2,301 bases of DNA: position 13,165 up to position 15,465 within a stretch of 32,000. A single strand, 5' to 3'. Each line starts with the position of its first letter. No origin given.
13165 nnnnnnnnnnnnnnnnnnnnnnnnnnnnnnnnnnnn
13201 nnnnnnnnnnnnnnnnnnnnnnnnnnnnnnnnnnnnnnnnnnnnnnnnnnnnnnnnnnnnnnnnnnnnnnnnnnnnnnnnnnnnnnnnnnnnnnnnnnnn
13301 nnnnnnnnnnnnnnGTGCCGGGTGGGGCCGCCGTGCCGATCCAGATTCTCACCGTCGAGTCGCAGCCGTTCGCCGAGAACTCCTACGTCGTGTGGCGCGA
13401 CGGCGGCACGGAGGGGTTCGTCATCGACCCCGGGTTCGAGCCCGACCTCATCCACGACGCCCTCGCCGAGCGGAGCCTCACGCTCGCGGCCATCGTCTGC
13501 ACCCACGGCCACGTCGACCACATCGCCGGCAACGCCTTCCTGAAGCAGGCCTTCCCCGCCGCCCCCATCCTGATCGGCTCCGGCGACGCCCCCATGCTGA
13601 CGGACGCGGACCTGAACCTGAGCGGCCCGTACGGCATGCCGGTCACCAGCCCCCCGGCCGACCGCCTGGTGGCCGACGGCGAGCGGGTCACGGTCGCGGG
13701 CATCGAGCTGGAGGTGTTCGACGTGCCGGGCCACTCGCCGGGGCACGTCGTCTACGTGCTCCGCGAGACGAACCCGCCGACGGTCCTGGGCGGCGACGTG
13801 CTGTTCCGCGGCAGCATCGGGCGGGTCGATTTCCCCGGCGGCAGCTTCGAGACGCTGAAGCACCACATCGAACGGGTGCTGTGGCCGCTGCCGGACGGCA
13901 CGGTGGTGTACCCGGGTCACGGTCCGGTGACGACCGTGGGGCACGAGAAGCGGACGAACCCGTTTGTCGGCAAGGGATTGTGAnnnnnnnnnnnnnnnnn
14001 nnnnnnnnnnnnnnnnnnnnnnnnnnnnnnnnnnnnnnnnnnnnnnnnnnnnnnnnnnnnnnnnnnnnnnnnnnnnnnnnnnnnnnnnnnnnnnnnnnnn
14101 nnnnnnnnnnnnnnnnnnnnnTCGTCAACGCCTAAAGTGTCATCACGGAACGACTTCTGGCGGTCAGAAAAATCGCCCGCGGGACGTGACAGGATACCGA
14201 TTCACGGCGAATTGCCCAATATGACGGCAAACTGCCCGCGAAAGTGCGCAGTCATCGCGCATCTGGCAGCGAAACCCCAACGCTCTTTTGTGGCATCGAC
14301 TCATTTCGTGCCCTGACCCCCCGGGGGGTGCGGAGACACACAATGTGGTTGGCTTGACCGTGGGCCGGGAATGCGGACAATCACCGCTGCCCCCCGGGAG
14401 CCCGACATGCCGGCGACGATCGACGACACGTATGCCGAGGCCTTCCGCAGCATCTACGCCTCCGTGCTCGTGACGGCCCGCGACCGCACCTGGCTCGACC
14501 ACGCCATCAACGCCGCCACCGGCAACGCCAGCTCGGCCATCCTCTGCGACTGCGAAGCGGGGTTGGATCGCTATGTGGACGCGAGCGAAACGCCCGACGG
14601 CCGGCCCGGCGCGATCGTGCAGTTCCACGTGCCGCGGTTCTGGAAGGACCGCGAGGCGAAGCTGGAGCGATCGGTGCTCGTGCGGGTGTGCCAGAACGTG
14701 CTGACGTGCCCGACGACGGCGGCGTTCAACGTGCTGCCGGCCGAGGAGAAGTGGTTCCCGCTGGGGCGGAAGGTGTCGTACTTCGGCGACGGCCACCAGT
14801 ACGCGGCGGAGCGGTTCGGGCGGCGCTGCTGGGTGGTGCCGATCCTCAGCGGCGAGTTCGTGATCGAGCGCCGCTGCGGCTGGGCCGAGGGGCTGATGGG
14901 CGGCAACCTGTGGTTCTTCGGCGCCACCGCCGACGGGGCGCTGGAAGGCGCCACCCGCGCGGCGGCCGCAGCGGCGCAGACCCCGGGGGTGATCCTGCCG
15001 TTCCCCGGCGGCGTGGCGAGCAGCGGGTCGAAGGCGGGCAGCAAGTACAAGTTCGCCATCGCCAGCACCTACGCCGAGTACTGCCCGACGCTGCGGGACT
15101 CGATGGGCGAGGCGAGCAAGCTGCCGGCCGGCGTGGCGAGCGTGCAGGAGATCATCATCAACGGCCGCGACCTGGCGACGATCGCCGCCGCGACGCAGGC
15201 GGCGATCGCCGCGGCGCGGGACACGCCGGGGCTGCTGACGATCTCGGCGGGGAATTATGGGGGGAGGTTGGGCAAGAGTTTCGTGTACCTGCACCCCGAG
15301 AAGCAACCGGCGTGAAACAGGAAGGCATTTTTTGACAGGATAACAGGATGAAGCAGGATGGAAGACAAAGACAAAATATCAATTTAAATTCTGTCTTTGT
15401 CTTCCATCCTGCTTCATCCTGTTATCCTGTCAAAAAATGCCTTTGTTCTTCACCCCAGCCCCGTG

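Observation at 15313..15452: Mismatch-free palindrome with 52-bp arms, AT-rich, centred between two convergent stop codons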

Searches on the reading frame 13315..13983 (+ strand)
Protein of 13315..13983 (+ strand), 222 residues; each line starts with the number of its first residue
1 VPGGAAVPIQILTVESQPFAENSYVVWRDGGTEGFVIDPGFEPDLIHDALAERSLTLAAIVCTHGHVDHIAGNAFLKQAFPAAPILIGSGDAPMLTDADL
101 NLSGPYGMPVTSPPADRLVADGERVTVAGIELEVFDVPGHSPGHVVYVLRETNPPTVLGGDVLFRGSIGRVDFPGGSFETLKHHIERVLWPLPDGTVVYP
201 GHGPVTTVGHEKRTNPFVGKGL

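Call 68: search_protein_families(library=pfam, proteins=[window:13315-13983:+], max_evalue=0.0001)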
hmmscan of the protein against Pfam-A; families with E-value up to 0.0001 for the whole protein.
window:13315-13983:+ (222 aa): 2 families
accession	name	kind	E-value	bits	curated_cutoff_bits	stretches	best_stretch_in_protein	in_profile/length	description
PF00753.33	Lactamase_B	-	1.3e-27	97.5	22.7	1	18-202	3-196/196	Metallo-beta-lactamase superfamily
PF12706.13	Lactamase_B_2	-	4.8e-06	26.7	27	1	36-143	4-116/200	Beta-lactamase superfamily domain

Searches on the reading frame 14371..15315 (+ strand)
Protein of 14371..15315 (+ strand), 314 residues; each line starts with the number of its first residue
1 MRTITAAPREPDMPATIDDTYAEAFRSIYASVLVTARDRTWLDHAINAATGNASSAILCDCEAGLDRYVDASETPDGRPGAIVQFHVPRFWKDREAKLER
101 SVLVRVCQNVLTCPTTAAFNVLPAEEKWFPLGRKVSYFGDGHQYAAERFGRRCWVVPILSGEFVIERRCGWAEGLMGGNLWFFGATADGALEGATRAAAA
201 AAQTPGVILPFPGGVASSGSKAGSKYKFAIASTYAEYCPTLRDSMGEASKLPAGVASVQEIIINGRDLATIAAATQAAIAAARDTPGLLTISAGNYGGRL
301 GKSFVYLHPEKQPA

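Call 6: search_protein_families(library=ncbifam, proteins=[window:14371-15315:+])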
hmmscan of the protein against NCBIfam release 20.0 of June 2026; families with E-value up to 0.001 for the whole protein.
window:14371-15315:+ (314 aa): 2 families
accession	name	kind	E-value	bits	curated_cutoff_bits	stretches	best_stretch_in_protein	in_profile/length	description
NF002554.0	PRK02114.1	subfamily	4.1e-102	341.6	297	1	16-308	7-293/297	formylmethanofuran--tetrahydromethanopterin N-formyltransferase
TIGR03119.1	one_C_fhcD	equivalog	8.6e-94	314.3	292.6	1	17-307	1-285/288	formylmethanofuran--tetrahydromethanopterin N-formyltransferase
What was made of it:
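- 14407..15315 (+): fhcD (formylmethanofuran--tetrahydromethanopterin N-formyltransferase). The stop TGA is at 15313-15315. NCBIfam NF002554 4e-102 and TIGR03119 9e-94 (call 6).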

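Call 7: search_protein_families(library=pfam, proteins=[window:14371-15315:+])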
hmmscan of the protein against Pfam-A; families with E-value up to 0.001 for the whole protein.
window:14371-15315:+ (314 aa): 2 families
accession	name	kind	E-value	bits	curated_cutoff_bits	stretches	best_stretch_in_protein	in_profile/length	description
PF02741.20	FTR_C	-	3.4e-49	167.2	25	1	161-308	1-147/149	FTR, proximal lobe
PF01913.23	FTR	-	4.1e-46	156.9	27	1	16-158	7-142/142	Formylmethanofuran-tetrahydromethanopterin formyltransferase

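Call 11: find_encoding_contigs(protein=window:14371-15315:+, flank=10000, max_places=10)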
Protein window:14371-15315:+ (314 aa): no gene with exactly this product is on record in the collection.

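Call 14: find_homologous_proteins(query=window:14371-15315:+, max_evalue=1e-40)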
Query window:14371-15315:+ (314 aa): 7942 proteins with E <= 1e-40 among 8000 candidates; the best 120 are listed.
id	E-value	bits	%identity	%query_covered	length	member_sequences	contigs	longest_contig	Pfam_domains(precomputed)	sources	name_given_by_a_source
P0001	1.1e-200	683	100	96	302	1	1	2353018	PF01913.24,PF02741.21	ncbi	ncbi:MAG: formylmethanofuran--tetrahydromethanopterin N-formyltransferase [Gemmataceae bacterium]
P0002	8.1e-190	648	93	96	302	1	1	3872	PF01913.24,PF02741.21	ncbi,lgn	-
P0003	9.8e-189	644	93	96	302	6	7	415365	PF01913.24,PF02741.21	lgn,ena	-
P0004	4.5e-188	642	93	96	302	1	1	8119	PF01913.24,PF02741.21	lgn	-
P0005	8.2e-188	641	92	96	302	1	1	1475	PF01913.24,PF02741.21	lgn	-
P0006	2.6e-187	639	92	96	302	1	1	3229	PF01913.24,PF02741.21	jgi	jgi:formylmethanofuran--tetrahydromethanopterin N-formyltransferase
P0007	2.7e-187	639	93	96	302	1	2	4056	PF01913.24,PF02741.21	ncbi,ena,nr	ncbi:formylmethanofuran--tetrahydromethanopterin N-formyltransferase [bacterium]|nr:formylmethanofur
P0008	3.3e-187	639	92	96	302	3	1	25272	PF01913.24,PF02741.21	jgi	-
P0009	8.9e-187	638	92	96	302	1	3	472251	PF01913.24,PF02741.21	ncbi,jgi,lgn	jgi:formylmethanofuran--tetrahydromethanopterin N-formyltransferase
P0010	1.1e-186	637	93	96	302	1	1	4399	PF01913.24,PF02741.21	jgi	jgi:formylmethanofuran--tetrahydromethanopterin N-formyltransferase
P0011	3.8e-186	635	92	96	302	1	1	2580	PF01913.24,PF02741.21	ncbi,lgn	-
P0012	6.2e-186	635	92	96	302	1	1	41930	PF01913.24,PF02741.21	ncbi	-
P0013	1.0e-185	634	91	96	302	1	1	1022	PF01913.24,PF02741.21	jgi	jgi:formylmethanofuran--tetrahydromethanopterin N-formyltransferase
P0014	3.0e-185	633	92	96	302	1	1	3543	PF01913.24,PF02741.21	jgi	jgi:formylmethanofuran--tetrahydromethanopterin N-formyltransferase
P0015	2.7e-184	629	91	96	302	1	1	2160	PF01913.24,PF02741.21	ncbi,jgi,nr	ncbi:MAG TPA: formylmethanofuran--tetrahydromethanopterin N-formyltransferase [Urbifossiella sp.]|jg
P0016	2.2e-183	626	90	96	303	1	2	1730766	PF01913.24,PF02741.21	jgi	jgi:formylmethanofuran--tetrahydromethanopterin N-formyltransferase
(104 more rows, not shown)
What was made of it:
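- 14407..15315 (+): The 302-aa homologue P0001 is 100% identical (call 14).
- Checked: Homologues start FhcD at 14407 (302 aa; call 14).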

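Call 15: find_encoding_contigs(protein=P0001, flank=10000, max_places=4)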
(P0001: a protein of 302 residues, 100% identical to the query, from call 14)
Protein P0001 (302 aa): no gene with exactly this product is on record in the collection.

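Call 16: find_encoding_contigs(protein=P0003, flank=6000, max_places=6)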
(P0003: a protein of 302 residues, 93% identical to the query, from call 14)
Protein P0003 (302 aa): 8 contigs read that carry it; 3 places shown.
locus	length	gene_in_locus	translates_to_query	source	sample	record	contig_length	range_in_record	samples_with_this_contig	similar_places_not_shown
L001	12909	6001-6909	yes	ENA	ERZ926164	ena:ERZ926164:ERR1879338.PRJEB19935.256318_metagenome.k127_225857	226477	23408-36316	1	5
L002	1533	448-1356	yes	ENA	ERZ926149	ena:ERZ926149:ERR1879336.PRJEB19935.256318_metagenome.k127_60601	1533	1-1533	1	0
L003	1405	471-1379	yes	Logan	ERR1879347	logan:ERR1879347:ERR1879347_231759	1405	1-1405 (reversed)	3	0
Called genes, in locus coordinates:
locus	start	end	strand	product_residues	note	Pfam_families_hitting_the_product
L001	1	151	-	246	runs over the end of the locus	-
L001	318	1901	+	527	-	PF00890:FAD_binding_2 (weak), PF13450:NAD_binding_8, PF01593:Amino_oxidase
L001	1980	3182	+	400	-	PF01011:PQQ (faint), PF13360:PQQ_2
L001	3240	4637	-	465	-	PF07394:DUF1501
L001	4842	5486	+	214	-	PF00753:Lactamase_B, PF12706:Lactamase_B_2 (weak)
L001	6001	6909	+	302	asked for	PF01913:FTR, PF02741:FTR_C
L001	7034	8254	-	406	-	PF00072:Response_reg, PF01590:GAF (faint), PF13185:GAF_2 (weak)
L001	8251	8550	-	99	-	-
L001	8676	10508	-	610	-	PF00012:HSP70, PF06723:MreB_Mbl, PF00012:HSP70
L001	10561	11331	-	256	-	PF01025:GrpE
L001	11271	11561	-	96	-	PF00226:DnaJ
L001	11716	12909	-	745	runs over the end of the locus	PF13432:TPR_16 (weak)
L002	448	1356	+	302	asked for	PF01913:FTR, PF02741:FTR_C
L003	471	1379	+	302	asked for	PF01913:FTR, PF02741:FTR_C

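Call 17: find_encoding_contigs(protein=P0009, flank=6000, max_places=4)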
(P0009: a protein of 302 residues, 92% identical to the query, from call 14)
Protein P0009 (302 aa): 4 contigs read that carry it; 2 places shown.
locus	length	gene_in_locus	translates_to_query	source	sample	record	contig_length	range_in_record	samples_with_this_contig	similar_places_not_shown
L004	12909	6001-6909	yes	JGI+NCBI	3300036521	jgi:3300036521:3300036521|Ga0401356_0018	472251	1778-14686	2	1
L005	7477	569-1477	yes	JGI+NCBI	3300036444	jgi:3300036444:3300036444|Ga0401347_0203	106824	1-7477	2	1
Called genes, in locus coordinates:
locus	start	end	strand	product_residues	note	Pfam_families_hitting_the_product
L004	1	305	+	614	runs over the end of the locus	PF13145:Rotamase_2 (faint), PF00639:Rotamase (weak)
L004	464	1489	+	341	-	PF06439:3keto-disac_hyd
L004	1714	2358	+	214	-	-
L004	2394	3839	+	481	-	PF00884:Sulfatase, PF01663:Phosphodiest (faint), PF16347:SGSH_C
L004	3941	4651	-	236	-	PF02985:HEAT (faint), PF13646:HEAT_2 (weak)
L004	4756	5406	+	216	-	PF00753:Lactamase_B, PF12706:Lactamase_B_2 (weak)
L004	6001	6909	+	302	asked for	PF01913:FTR, PF02741:FTR_C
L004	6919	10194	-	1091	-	PF04542:Sigma70_r2 (weak), PF08281:Sigma70_r4_2, PF23381:Beta-prop_IFT122_1st, PF25174:Beta-prop_THOC3, PF24807:WD40_CDC20-Fz (weak), PF24814:WD40_Prp19 (weak), PF23381:Beta-prop_IFT122_1st, PF25175:Beta-prop_WDR5, +12 more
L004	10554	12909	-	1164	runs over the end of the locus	PF00656:Peptidase_C14, PF00069:Pkinase, PF07714:PK_Tyr_Ser-Thr, PF14237:GYF_2, PF00069:Pkinase, PF07714:PK_Tyr_Ser-Thr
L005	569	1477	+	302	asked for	PF01913:FTR, PF02741:FTR_C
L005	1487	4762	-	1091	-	PF04542:Sigma70_r2 (weak), PF08281:Sigma70_r4_2, PF23381:Beta-prop_IFT122_1st, PF25174:Beta-prop_THOC3, PF24807:WD40_CDC20-Fz (weak), PF24814:WD40_Prp19 (weak), PF23381:Beta-prop_IFT122_1st, PF25175:Beta-prop_WDR5, +12 more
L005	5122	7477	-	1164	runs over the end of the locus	PF00656:Peptidase_C14, PF00069:Pkinase, PF07714:PK_Tyr_Ser-Thr, PF14237:GYF_2, PF00069:Pkinase, PF07714:PK_Tyr_Ser-Thr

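Call 30: find_encoding_contigs(protein=P0012, flank=8000, max_places=3)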
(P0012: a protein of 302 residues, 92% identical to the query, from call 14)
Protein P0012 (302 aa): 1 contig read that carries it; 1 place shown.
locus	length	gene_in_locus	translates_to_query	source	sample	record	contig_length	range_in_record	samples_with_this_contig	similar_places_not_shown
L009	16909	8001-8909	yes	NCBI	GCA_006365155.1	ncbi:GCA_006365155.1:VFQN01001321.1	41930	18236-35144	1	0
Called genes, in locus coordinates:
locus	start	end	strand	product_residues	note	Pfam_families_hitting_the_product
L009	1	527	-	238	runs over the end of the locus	PF06114:Peptidase_M78 (faint)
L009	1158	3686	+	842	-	PF07635:PSCyt1, PF07583:PSCyt2, PF07587:PSD1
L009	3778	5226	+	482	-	PF07394:DUF1501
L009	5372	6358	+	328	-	PF00578:AhpC-TSA, PF08534:Redoxin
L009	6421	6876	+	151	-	-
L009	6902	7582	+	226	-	PF00753:Lactamase_B, PF12706:Lactamase_B_2 (weak)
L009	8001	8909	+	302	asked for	PF01913:FTR, PF02741:FTR_C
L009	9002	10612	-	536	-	PF00890:FAD_binding_2 (faint), PF13450:NAD_binding_8, PF01593:Amino_oxidase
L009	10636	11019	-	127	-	PF19681:DUF6183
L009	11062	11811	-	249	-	PF19681:DUF6183 (weak)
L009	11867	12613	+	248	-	PF00106:adh_short (weak), PF08659:KR (faint), PF01370:Epimerase (weak), PF13561:adh_short_C2, PF00106:adh_short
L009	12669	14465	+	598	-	PF00587:tRNA-synt_2b, PF03129:HGTP_anticodon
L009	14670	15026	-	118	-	PF01329:Pterin_4a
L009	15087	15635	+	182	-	PF00156:Pribosyltran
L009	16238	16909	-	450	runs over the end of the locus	PF07394:DUF1501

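Call 31: find_encoding_contigs(protein=P0004, flank=8000, max_places=3)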
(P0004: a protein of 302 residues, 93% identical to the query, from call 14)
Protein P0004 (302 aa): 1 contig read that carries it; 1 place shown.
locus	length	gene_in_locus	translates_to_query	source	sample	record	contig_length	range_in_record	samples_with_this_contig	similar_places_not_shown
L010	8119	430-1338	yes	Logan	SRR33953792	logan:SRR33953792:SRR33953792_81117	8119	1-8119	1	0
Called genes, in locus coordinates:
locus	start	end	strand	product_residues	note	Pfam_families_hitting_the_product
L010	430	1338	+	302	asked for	PF01913:FTR, PF02741:FTR_C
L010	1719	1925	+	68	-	-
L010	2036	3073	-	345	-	-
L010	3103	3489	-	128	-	PF00072:Response_reg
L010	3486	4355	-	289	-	PF02358:Trehalose_PPase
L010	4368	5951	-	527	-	PF00982:Glyco_transf_20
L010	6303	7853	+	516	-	PF00512:HisKA, PF02518:HATPase_c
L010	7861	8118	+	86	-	?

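Call 32: find_encoding_contigs(protein=P0016, flank=10000, max_places=3)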
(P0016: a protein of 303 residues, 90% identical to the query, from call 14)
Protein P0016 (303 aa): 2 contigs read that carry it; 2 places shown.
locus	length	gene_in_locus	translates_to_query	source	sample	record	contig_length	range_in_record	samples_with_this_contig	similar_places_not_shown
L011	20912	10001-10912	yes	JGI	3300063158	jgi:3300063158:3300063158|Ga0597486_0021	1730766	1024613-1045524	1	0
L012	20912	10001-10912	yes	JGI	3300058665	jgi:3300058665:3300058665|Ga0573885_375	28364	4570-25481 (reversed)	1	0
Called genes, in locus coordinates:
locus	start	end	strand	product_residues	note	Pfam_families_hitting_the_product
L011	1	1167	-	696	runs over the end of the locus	-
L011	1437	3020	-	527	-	PF12450:vWF_A, PF00092:VWA, PF13768:VWA_3 (weak), PF13519:VWA_2, PF12034:YfbK_C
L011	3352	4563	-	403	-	PF04230:PS_pyruv_trans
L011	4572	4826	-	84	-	-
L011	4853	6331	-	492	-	PF00083:Sugar_tr, PF07690:MFS_1, PF00083:Sugar_tr (weak)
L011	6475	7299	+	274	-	PF03807:F420_oxidored, PF14748:P5CR_dimer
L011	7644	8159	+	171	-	-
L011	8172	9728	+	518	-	PF00117:GATase, PF02540:NAD_synthase (weak), PF03054:tRNA_Me_trans (weak), PF00958:GMP_synt_C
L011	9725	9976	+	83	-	-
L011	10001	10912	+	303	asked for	PF01913:FTR, PF02741:FTR_C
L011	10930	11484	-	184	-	PF08714:Fae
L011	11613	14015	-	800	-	PF00141:peroxidase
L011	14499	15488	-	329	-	PF14315:DUF4380 (faint)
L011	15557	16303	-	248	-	PF03932:CutC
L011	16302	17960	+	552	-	PF01979:Amidohydro_1 (faint), PF07969:Amidohydro_3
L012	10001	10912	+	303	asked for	PF01913:FTR, PF02741:FTR_C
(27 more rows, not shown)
